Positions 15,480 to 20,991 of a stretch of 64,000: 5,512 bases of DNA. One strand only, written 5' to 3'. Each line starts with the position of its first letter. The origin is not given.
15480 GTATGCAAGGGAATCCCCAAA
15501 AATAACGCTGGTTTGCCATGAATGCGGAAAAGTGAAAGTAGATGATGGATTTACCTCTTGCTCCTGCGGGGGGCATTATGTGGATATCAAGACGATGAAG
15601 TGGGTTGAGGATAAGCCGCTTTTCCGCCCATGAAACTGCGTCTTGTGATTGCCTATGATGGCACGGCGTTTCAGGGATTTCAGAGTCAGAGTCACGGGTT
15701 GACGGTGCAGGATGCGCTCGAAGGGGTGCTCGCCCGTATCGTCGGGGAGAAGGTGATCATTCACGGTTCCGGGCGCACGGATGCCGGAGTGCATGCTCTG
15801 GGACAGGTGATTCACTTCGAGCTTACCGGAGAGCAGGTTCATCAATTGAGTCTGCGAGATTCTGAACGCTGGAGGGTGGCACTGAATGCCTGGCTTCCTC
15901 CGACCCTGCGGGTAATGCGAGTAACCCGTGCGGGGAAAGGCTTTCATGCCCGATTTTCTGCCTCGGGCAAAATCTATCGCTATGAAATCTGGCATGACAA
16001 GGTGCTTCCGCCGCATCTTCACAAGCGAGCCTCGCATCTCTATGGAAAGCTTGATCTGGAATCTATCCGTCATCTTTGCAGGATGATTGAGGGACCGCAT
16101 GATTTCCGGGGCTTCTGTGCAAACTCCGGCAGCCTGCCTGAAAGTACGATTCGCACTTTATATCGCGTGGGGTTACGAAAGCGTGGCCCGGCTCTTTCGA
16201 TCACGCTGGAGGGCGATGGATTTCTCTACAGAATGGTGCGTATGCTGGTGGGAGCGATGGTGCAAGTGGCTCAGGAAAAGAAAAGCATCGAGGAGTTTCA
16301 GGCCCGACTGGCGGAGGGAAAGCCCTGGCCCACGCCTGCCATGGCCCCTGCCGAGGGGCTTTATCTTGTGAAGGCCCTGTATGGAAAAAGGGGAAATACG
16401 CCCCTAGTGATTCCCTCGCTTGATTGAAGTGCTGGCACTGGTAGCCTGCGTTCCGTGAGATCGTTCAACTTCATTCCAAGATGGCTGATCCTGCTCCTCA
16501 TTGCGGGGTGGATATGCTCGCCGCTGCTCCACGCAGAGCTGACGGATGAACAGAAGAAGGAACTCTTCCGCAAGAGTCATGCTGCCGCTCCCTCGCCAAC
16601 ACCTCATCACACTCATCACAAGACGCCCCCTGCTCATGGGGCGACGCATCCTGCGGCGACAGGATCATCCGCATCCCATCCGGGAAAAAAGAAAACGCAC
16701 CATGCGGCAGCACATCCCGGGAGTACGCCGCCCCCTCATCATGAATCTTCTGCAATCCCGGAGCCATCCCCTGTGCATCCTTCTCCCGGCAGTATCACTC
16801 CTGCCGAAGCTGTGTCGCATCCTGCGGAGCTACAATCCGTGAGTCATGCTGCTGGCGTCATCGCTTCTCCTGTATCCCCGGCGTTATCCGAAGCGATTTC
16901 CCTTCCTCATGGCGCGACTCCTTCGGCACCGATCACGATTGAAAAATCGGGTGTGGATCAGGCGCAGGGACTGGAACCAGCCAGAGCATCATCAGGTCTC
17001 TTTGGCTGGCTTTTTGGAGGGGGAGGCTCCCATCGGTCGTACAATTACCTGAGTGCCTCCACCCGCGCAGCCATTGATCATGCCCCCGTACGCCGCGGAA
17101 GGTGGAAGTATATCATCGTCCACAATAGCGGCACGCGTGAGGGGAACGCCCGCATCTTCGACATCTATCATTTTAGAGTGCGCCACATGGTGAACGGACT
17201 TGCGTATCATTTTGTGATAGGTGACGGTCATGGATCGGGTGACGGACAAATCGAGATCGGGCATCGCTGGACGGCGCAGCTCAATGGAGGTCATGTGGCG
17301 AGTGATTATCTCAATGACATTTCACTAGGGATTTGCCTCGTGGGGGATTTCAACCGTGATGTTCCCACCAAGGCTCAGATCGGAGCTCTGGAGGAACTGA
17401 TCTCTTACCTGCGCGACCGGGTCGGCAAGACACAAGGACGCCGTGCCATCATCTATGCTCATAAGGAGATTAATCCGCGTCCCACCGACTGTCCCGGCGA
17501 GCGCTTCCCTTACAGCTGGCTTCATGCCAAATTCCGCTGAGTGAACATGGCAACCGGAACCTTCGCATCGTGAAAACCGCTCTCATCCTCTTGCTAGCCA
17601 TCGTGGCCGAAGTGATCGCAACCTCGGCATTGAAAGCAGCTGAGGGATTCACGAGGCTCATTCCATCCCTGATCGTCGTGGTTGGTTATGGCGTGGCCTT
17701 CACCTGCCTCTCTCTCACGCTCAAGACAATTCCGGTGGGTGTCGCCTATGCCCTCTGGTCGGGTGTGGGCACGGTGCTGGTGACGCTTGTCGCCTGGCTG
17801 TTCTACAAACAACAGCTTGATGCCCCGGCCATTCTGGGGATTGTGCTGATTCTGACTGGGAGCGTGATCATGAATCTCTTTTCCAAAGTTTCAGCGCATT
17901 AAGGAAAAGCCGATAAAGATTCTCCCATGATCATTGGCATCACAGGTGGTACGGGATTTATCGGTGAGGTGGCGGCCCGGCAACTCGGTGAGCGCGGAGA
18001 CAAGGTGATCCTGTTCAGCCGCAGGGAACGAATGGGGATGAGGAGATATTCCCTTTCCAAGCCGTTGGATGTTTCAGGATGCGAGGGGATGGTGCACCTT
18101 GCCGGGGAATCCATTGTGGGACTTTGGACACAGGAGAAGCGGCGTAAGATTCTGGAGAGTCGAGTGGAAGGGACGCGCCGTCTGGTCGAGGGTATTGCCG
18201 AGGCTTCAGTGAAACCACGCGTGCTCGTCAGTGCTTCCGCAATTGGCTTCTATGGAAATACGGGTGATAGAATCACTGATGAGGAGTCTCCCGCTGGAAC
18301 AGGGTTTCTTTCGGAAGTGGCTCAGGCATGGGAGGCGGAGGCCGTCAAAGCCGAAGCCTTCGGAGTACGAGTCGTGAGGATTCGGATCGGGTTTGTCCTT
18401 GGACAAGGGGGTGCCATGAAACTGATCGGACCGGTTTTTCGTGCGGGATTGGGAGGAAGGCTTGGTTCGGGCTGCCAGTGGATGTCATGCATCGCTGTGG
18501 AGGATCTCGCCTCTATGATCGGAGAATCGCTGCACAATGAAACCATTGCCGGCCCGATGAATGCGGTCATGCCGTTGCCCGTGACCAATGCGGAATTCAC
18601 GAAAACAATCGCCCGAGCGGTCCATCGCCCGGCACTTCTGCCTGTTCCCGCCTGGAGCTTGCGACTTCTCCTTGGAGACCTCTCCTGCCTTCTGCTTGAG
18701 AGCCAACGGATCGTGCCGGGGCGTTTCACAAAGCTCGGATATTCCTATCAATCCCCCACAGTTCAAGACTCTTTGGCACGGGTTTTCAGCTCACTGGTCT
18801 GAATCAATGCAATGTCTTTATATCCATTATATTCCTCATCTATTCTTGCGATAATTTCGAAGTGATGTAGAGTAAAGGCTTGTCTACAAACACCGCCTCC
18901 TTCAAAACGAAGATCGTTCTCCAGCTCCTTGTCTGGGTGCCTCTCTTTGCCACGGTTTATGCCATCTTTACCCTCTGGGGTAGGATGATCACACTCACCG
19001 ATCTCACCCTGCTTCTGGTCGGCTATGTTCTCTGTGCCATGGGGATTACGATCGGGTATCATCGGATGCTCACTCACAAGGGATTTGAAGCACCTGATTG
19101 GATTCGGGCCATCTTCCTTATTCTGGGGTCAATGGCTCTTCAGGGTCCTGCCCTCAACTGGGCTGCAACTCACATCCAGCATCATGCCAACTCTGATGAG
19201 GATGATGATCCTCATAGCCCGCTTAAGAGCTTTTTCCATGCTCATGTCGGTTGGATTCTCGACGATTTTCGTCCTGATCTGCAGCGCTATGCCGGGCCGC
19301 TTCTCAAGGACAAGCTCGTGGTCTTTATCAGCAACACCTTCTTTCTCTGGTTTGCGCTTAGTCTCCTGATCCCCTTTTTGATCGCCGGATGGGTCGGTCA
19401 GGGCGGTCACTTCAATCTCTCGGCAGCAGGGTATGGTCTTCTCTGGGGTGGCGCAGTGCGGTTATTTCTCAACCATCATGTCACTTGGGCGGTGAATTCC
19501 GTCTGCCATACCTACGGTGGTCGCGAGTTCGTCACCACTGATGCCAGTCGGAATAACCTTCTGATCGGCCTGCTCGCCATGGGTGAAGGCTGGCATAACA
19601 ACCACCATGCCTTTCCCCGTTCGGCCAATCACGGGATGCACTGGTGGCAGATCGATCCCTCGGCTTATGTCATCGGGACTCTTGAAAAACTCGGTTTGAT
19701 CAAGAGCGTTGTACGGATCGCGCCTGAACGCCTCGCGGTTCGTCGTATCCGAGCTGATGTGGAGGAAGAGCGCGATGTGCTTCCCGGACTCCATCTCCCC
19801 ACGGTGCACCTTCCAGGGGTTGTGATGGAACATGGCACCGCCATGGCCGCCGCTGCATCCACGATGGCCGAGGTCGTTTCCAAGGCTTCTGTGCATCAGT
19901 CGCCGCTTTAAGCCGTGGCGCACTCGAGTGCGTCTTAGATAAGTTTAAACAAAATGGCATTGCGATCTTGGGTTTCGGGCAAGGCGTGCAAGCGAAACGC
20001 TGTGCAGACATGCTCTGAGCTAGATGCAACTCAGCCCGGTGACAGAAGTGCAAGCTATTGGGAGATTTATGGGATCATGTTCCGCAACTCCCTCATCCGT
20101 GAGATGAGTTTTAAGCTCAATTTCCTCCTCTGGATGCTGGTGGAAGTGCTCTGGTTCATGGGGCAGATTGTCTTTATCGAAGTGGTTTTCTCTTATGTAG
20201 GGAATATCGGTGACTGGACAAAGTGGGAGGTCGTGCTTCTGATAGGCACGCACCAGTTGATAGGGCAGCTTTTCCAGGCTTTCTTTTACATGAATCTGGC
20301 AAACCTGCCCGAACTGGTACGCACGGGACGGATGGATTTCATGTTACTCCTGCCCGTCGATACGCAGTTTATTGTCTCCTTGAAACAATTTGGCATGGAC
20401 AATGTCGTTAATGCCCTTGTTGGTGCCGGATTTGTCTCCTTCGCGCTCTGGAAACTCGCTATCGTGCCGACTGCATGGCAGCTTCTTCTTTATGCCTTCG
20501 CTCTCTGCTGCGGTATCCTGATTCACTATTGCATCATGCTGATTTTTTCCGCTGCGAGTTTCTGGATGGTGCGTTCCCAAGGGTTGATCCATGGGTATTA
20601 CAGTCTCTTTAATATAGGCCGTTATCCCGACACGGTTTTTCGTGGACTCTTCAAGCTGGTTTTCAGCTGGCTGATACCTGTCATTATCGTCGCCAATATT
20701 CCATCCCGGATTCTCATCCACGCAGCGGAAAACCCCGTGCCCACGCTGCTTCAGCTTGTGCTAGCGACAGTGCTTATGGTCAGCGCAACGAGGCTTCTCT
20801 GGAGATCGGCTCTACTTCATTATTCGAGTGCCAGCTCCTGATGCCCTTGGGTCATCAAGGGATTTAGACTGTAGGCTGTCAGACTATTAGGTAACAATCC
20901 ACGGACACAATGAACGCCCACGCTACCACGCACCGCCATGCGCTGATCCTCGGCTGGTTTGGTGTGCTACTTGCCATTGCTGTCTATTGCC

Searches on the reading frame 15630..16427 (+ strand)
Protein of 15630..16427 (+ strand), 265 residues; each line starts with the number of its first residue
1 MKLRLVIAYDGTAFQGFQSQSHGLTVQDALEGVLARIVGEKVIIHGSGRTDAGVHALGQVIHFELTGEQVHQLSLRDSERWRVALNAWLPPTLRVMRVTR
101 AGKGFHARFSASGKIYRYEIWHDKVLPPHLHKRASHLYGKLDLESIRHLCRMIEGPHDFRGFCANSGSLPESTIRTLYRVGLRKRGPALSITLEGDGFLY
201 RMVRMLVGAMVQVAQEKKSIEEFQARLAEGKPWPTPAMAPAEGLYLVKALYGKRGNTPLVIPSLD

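Call 16: search_protein_families(library=pfam, proteins=[window:15630-16427:+], max_evalue=0.00001)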
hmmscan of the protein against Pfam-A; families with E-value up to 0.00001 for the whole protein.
window:15630-16427:+ (265 aa): 1 family
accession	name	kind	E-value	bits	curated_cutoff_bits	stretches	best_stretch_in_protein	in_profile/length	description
PF01416.25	PseudoU_synth_1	-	2.4e-32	112.1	23.3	2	150-251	2-107/108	tRNA pseudouridine synthase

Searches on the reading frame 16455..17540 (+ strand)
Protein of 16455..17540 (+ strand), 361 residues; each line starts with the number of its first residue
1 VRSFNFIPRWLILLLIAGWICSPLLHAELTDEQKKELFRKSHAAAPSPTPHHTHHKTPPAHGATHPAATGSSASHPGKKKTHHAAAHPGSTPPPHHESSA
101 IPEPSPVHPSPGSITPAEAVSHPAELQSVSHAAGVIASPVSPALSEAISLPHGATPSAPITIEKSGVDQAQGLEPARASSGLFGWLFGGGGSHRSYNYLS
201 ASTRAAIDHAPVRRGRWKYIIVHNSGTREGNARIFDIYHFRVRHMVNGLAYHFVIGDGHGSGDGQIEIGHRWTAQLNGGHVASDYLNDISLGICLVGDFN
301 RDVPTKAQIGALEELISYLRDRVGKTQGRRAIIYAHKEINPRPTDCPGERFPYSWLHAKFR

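Call 16: search_protein_families(library=pfam, proteins=[window:16455-17540:+], max_evalue=0.00001)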
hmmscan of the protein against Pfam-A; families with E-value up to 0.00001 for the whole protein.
window:16455-17540:+ (361 aa): 1 family
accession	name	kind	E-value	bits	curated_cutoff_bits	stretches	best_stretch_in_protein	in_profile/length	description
PF01510.30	Amidase_2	-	5.5e-16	59.5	26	1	215-349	3-131/131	N-acetylmuramoyl-L-alanine amidase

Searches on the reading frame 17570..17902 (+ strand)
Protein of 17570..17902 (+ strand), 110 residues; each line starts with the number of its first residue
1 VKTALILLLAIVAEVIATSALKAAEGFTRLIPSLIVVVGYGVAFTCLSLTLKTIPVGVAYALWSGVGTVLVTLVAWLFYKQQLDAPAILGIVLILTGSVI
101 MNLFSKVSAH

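Call 69: search_protein_families(library=pfam, proteins=[window:17570-17902:+], max_evalue=0.01)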
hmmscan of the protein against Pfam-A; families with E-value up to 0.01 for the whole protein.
window:17570-17902:+ (110 aa): 2 families
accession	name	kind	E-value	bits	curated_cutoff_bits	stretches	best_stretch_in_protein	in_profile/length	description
PF00893.25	Multi_Drug_Res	-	1.9e-32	112.1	23.7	1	5-94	4-93/93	Small Multidrug Resistance protein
PF00892.27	EamA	-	7.1e-06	26.8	28.2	1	4-102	41-134/135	EamA-like transporter family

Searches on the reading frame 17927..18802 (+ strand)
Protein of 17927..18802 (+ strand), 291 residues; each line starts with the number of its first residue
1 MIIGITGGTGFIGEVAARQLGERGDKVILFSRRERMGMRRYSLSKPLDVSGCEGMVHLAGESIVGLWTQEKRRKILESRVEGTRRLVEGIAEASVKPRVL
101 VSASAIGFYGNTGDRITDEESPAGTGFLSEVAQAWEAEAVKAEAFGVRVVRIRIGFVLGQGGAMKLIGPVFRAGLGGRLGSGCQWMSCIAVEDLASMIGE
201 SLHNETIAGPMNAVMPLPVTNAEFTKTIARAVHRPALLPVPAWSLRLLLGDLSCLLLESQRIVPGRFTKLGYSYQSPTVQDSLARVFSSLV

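Call 16: search_protein_families(library=pfam, proteins=[window:17927-18802:+], max_evalue=0.00001)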
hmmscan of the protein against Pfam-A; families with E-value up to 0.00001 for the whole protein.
window:17927-18802:+ (291 aa): 4 families
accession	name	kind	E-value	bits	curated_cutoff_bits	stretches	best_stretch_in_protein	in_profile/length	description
PF01370.27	Epimerase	-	6e-16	59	20.9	1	5-198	3-221/240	NAD dependent epimerase/dehydratase family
PF08338.16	DUF1731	-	1.7e-13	50.5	27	1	240-285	1-46/47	Domain of unknown function (DUF1731)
PF16363.11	GDP_Man_Dehyd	-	1e-07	32.2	27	0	5-35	2-32/332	GDP-mannose 4,6 dehydratase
PF08659.16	KR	-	1.5e-06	28.7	22.6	0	5-53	5-54/180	KR domain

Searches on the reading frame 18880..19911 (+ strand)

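Call 16: search_protein_families(library=pfam, proteins=[window:18880-19911:+], max_evalue=0.00001)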
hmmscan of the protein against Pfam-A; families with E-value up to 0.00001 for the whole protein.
window:18880-19911:+ (343 aa): 1 family
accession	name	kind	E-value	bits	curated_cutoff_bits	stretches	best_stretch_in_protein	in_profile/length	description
PF00487.30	FA_desaturase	-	6.6e-22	78.9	29.7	1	45-259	10-232/253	Fatty acid desaturase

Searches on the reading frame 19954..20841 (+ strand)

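Call 47: search_protein_families(library=ncbifam, proteins=[window:19954-20841:+], max_evalue=0.001)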
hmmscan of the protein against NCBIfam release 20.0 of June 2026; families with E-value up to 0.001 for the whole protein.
window:19954-20841:+ (295 aa): 0 families

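Call 69: search_protein_families(library=pfam, proteins=[window:19954-20841:+], max_evalue=0.01)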
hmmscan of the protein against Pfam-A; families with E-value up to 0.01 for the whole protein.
window:19954-20841:+ (295 aa): 1 family
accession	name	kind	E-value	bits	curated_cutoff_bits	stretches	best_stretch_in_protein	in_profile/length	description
PF06182.17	ABC2_membrane_6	-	1.1e-46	159.9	22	1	66-294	2-229/229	ABC-2 family transporter protein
